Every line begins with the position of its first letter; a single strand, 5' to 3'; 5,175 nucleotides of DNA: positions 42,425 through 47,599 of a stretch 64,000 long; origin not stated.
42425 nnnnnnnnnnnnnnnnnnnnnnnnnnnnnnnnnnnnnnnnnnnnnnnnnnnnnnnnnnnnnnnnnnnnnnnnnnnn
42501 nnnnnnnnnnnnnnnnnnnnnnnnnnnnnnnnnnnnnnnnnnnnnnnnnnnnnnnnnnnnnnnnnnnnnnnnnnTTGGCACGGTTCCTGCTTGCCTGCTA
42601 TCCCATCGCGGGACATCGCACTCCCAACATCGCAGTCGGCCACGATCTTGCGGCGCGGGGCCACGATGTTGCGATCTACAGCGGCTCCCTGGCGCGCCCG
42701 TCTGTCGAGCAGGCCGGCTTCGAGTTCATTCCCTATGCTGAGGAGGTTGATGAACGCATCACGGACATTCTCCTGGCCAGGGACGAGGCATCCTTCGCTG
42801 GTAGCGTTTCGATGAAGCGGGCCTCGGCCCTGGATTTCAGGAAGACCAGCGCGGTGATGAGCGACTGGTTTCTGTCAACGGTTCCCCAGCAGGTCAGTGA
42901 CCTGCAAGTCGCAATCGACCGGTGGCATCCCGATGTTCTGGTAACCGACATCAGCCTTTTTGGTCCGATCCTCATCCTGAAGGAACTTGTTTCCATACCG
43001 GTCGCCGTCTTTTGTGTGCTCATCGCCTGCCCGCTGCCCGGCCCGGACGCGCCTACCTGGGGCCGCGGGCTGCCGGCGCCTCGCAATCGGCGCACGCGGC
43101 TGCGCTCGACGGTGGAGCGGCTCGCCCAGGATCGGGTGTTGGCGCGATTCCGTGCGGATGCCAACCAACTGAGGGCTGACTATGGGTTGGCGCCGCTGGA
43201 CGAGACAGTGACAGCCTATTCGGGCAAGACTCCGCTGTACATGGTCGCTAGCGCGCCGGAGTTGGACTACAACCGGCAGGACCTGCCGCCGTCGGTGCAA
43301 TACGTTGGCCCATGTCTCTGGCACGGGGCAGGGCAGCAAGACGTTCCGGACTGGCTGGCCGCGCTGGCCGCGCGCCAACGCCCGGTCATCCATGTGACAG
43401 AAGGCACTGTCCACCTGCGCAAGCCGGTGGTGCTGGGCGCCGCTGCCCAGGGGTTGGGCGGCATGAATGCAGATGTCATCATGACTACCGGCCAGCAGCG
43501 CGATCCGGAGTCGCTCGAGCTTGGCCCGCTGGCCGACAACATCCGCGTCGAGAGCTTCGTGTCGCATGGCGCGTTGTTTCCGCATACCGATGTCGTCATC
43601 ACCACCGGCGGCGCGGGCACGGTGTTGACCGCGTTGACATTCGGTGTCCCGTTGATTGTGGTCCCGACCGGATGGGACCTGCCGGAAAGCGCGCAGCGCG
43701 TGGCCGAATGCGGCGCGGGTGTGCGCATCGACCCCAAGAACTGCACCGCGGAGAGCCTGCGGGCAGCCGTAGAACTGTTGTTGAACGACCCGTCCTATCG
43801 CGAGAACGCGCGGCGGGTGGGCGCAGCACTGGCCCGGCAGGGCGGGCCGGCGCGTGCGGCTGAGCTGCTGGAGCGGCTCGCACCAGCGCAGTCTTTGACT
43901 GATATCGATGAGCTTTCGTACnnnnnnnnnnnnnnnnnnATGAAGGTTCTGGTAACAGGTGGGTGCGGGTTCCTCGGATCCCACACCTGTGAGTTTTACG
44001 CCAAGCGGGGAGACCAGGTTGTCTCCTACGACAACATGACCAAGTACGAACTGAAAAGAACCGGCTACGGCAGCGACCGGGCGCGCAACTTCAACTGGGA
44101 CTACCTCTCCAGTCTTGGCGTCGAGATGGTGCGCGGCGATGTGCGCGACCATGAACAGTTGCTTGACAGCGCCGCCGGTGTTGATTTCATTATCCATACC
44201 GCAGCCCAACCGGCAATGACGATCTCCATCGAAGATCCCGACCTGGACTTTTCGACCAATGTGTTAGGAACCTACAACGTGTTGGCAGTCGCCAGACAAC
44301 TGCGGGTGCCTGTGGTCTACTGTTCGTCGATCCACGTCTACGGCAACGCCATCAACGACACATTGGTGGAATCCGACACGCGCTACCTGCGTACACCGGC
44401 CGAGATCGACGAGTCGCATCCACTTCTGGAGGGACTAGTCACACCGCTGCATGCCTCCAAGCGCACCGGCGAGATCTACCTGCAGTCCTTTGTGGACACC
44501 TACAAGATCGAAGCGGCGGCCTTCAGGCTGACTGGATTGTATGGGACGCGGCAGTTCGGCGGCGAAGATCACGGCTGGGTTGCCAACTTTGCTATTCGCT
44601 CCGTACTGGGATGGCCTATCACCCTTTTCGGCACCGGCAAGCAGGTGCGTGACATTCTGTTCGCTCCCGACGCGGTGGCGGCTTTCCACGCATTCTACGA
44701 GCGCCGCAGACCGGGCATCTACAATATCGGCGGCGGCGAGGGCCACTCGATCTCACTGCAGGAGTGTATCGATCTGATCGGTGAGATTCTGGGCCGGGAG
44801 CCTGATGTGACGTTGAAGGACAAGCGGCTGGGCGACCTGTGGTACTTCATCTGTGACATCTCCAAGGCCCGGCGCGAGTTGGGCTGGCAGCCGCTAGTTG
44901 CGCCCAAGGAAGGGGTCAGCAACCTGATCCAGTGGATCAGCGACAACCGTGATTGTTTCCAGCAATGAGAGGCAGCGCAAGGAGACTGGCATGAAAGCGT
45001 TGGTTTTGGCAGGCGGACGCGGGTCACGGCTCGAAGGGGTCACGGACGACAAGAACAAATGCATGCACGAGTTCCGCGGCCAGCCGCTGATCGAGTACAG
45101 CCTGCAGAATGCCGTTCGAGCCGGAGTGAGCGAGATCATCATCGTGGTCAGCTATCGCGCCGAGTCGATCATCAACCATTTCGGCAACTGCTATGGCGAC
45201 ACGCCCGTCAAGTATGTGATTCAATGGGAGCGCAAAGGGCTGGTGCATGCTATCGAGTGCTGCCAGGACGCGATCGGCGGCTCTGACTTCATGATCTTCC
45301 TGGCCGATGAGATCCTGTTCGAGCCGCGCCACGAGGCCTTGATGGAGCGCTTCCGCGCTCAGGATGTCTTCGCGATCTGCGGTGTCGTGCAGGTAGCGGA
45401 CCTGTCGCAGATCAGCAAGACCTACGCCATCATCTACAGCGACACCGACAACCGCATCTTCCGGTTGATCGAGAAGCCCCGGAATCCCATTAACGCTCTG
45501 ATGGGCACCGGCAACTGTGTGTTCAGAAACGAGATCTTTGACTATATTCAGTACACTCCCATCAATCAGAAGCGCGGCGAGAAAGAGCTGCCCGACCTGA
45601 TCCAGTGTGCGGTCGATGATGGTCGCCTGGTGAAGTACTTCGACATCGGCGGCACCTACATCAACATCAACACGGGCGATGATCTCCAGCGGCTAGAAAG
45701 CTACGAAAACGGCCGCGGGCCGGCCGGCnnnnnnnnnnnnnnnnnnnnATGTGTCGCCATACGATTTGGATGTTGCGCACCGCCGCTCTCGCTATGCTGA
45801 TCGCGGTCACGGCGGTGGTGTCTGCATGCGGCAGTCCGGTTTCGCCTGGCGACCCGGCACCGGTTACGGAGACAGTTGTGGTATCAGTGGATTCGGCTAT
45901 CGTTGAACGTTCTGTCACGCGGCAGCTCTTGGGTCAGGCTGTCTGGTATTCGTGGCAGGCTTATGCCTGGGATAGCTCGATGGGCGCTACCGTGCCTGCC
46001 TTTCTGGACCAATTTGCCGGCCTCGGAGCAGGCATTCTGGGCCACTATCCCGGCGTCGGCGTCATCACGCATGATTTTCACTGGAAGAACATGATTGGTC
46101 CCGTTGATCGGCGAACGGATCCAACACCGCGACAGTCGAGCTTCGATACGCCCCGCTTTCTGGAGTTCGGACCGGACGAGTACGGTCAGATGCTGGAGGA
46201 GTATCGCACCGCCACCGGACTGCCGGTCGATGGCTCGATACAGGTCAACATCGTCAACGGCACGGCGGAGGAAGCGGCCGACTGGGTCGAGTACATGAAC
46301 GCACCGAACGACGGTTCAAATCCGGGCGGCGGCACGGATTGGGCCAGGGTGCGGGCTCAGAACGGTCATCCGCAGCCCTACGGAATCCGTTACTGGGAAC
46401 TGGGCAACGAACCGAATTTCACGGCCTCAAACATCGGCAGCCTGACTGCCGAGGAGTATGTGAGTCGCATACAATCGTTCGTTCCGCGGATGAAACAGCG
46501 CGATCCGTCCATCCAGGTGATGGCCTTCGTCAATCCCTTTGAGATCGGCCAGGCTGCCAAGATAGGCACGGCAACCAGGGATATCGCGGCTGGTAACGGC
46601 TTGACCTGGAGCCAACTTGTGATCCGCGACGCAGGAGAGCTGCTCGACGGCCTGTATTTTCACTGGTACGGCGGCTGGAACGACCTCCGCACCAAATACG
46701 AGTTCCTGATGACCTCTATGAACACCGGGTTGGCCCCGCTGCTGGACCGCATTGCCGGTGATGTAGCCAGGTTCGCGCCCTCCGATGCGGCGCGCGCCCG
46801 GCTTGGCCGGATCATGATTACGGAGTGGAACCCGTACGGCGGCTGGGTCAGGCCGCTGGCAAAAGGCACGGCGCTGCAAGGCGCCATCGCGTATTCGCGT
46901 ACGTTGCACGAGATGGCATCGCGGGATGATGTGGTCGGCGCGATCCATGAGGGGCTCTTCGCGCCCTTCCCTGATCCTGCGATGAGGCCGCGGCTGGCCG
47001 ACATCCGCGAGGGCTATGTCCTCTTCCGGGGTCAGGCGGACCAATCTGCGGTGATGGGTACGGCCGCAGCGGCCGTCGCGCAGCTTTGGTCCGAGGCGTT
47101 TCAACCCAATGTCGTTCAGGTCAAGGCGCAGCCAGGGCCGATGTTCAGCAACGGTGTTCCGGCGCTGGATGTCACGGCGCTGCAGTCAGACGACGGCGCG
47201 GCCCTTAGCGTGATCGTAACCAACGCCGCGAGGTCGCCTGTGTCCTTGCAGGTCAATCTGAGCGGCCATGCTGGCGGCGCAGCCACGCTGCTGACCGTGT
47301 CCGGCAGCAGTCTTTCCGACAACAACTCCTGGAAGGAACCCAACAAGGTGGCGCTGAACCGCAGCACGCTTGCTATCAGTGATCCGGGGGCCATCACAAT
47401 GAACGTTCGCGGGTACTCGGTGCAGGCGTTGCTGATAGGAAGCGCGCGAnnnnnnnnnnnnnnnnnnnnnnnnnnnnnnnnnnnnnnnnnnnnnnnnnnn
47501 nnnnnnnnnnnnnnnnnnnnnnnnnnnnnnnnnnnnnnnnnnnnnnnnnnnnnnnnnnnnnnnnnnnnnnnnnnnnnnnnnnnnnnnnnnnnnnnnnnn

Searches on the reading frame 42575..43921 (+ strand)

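Call 30: search_protein_families(library=pfam, proteins=[window:42575-43921:+], max_evalue=0.001)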
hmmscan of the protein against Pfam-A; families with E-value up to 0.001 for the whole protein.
window:42575-43921:+ (449 aa): 4 families
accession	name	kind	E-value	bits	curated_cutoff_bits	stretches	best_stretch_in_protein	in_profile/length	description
PF06722.18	EryCIII-like_C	-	4.8e-28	98.4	31.7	1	294-434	7-144/145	Erythromycin biosynthesis protein CIII-like, C-terminal domain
PF00201.24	UDPGT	-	8.1e-15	55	19.5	1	174-415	183-418/499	UDP-glucoronosyl and UDP-glucosyl transferase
PF04101.22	Glyco_tran_28_C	-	1.5e-10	41.8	22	1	285-412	18-151/166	Glycosyltransferase family 28 C-terminal domain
PF21036.3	EryCIII-like_N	-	0.00036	20.7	27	0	25-133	3-114/216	Erythromycin biosynthesis protein CIII-like, N-terminal domain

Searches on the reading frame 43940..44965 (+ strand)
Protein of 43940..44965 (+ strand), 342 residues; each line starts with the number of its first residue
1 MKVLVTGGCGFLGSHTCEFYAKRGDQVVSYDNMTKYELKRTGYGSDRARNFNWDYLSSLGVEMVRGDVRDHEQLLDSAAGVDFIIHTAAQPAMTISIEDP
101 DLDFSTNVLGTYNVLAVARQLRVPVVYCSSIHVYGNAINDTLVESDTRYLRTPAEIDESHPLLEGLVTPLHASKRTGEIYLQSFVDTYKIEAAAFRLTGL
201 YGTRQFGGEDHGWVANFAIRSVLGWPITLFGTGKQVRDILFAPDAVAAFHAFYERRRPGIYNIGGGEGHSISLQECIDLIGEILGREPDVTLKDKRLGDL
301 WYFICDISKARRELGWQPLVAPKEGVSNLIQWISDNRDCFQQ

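Call 30: search_protein_families(library=pfam, proteins=[window:43940-44965:+], max_evalue=0.001)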
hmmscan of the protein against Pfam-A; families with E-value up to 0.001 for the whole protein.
window:43940-44965:+ (342 aa): 6 families
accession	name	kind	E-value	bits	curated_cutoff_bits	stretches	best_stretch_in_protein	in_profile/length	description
PF01370.27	Epimerase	-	5.4e-40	137.7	20.9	1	3-264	1-240/240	NAD dependent epimerase/dehydratase family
PF16363.11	GDP_Man_Dehyd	-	2.8e-31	109.6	27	1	4-327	1-330/332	GDP-mannose 4,6 dehydratase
PF01073.25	3Beta_HSD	-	5.1e-16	59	22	1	4-146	1-133/280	3-beta hydroxysteroid dehydrogenase/isomerase family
PF02719.21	Polysacc_synt_2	-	9.8e-10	38.5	20.2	1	3-126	1-123/293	Polysaccharide biosynthesis protein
PF07993.18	NAD_binding_4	-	7.4e-08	32.3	20.1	1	5-218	1-220/258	Male sterility protein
PF04321.23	RmlD_sub_bind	-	2.9e-07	30.3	27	1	1-146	1-117/287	RmlD substrate binding domain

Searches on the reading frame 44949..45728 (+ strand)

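Call 30: search_protein_families(library=pfam, proteins=[window:44949-45728:+], max_evalue=0.001)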
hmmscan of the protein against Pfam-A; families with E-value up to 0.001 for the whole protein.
window:44949-45728:+ (260 aa): 3 families
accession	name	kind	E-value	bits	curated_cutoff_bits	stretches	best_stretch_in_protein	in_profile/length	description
PF00483.29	NTP_transferase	-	3.9e-29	102.4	21.2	1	16-232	1-220/245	Nucleotidyl transferase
PF12804.13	NTP_transf_3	-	8.5e-14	52.5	27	1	17-140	1-116/160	MobA-like NTP transferase domain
PF01128.25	IspD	-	0.00041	20.6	27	1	16-71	2-55/221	2-C-methyl-D-erythritol 4-phosphate cytidylyltransferase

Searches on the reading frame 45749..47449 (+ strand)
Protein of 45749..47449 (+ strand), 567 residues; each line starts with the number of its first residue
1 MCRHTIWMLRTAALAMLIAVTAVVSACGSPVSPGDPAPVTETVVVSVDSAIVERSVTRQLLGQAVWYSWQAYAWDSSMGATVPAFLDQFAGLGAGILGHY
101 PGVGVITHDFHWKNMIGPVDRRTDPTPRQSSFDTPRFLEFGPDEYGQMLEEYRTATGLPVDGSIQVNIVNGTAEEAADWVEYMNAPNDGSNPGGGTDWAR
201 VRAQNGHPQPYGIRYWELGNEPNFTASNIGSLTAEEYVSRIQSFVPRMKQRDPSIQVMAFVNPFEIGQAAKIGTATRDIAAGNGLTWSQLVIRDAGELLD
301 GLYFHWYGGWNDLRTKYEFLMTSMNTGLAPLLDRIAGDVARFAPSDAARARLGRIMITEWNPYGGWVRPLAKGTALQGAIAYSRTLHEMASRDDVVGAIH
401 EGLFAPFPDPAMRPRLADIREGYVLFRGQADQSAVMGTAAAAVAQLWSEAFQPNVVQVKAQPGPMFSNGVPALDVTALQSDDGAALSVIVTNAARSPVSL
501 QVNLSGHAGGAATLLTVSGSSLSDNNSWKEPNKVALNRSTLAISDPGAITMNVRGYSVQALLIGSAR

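Call 30: search_protein_families(library=pfam, proteins=[window:45749-47449:+], max_evalue=0.001)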
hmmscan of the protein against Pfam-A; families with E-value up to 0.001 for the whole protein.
window:45749-47449:+ (567 aa): 1 family
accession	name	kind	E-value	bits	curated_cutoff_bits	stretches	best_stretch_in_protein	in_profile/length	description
PF22848.2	ASD1_dom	-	4.6e-07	30.1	22.2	1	110-268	28-187/239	Alpha-L-arabinofuranosidase 1 domain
